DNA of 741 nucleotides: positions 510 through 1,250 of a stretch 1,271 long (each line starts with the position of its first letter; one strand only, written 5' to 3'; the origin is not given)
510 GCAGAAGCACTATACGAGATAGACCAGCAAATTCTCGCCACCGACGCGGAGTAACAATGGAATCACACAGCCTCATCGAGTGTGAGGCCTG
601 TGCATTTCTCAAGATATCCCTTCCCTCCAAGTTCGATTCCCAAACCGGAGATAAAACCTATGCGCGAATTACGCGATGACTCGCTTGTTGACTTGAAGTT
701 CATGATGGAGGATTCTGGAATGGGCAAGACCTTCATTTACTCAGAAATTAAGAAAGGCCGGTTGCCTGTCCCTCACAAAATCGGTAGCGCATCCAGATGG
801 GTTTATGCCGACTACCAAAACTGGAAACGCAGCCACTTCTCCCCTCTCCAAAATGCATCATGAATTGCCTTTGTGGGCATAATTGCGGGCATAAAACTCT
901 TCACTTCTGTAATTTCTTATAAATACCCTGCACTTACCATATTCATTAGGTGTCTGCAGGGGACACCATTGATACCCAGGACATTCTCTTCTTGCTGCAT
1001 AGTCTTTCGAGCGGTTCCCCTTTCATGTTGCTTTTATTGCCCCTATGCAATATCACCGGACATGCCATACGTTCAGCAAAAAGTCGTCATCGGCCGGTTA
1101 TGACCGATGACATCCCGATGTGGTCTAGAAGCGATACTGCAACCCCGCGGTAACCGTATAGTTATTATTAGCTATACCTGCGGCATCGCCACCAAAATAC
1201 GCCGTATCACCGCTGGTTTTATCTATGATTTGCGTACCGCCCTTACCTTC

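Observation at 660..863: TorI/AlpA-family excisionase homologue at the element's distal end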

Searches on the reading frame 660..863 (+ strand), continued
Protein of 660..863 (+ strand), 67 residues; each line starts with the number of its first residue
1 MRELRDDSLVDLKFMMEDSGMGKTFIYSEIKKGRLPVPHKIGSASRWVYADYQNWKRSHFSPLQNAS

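Call 71: find_encoding_contigs(protein=P0085, flank=3000, max_places=2)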
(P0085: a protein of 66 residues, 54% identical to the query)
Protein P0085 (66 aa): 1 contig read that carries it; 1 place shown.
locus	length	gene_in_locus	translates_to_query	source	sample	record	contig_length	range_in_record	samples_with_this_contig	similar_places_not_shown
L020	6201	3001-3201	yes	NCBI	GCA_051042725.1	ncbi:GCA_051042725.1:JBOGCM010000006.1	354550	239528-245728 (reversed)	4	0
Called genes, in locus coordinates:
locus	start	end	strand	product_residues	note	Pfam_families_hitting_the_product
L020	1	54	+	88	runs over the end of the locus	-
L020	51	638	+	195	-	-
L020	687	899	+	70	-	PF10965:DUF2767 (weak)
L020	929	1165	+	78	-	PF06440:DNA_pol3_theta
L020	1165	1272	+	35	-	PF19925:DUF6388 (weak)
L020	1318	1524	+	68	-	-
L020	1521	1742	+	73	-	-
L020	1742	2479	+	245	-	PF01555:N6_N4_Mtase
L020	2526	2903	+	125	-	-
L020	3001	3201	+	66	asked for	-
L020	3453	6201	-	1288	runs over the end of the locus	PF00501:AMP-binding, PF13193:AMP-binding_C (faint), PF00550:PP-binding, PF00975:Thioesterase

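Call 72: find_encoding_contigs(protein=P0107, flank=3000, max_places=2)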
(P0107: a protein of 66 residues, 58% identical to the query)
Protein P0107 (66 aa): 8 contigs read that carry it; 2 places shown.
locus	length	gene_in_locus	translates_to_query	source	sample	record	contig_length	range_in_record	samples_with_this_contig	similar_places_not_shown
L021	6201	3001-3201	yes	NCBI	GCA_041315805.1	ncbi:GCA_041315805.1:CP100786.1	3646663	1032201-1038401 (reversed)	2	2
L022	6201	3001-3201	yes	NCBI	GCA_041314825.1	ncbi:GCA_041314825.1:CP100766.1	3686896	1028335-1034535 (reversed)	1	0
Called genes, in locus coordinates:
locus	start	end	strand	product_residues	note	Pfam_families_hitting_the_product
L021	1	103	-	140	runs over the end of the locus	-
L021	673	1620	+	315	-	PF04381:RdgC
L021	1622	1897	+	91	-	-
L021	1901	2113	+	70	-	-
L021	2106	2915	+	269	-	-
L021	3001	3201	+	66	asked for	-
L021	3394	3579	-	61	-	-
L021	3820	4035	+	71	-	PF00313:CSD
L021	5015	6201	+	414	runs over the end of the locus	PF13091:PLDc_2, PF00614:PLDc (faint), PF13918:PLDc_3, PF13091:PLDc_2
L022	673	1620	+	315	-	PF04381:RdgC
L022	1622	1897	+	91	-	-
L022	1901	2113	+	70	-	-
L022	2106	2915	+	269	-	-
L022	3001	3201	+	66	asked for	-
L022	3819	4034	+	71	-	PF00313:CSD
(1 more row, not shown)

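Call 78: search_protein_families(library=padloc, proteins=[window:660-860:+], max_evalue=0.01)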
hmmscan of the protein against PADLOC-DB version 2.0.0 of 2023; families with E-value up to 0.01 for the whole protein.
window:660-860:+ (67 aa): 1 family
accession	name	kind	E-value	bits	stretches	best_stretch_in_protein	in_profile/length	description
PDLC04133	mad1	-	0.00039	18.7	1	5-49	1-42/60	mads_1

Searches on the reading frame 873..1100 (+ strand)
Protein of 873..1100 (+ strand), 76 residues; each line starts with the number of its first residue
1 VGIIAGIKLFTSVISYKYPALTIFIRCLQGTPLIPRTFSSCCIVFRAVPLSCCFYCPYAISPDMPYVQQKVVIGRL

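Call 13: search_protein_families(library=phrogs, proteins=[window:873-1100:+], max_evalue=0.01)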
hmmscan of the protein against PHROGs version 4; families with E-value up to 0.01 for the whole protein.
window:873-1100:+ (76 aa): 1 family
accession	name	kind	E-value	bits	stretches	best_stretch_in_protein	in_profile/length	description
phrog_18701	-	unknown function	1.8e-20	73.9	1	1-35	1-35/46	-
